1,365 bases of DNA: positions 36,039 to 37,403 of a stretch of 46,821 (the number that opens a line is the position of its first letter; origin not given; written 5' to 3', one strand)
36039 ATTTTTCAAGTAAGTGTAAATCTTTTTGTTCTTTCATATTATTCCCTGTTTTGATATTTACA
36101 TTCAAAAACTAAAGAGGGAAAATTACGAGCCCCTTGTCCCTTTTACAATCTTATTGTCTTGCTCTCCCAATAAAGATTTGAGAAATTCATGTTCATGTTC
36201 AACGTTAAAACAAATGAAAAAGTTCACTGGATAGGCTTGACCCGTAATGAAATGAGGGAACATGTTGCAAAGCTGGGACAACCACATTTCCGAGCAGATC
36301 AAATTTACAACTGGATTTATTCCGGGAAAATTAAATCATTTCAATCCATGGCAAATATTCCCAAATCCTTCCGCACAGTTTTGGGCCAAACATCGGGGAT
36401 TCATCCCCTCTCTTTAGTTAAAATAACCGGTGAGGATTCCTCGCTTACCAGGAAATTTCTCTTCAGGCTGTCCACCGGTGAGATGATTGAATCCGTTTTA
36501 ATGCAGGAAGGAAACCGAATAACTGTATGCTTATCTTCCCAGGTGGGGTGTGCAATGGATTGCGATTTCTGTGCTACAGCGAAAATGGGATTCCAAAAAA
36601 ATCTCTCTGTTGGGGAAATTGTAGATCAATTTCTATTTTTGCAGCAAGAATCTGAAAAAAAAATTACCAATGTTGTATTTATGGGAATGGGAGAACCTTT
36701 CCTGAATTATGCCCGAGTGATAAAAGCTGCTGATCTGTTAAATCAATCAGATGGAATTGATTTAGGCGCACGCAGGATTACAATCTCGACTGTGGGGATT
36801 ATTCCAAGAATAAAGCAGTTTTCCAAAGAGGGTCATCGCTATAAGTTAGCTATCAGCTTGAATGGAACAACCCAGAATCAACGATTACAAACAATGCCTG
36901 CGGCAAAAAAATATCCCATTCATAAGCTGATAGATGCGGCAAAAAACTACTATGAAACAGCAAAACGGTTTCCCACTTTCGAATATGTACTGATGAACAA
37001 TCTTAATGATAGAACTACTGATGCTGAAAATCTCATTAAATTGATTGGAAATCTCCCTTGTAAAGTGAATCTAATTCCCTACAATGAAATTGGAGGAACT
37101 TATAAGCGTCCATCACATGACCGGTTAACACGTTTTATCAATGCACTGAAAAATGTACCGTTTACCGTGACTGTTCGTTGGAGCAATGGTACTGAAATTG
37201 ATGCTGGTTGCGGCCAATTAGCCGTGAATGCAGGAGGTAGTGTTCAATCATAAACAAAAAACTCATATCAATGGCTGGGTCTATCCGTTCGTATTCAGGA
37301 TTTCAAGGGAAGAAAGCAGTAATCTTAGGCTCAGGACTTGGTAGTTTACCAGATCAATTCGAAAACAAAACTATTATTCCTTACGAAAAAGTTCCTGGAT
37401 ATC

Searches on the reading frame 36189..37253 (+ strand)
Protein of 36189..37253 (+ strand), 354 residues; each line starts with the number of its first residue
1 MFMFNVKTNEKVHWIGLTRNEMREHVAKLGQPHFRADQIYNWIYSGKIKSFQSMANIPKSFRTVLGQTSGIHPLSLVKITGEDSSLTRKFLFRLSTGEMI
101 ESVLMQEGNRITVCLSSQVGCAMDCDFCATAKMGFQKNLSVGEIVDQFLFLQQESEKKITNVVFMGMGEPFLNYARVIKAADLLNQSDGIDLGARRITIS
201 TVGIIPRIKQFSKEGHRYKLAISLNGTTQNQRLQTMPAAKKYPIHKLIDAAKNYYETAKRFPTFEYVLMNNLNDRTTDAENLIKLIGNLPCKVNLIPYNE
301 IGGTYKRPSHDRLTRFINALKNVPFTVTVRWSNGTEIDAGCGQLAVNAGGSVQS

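Call 43: search_protein_families(library=pfam, proteins=[window:36189-37253:+], max_evalue=0.001)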
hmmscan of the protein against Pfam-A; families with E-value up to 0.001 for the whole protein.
window:36189-37253:+ (354 aa): 2 families
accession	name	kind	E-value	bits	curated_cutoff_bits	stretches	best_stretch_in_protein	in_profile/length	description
PF21016.3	RlmN_N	-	6.1e-15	55.1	24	1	15-68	4-57/60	Ribosomal RNA large subunit methyltransferase N-terminal domain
PF04055.27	Radical_SAM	-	2.3e-12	47.8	29.5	1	117-276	3-158/166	Radical SAM superfamily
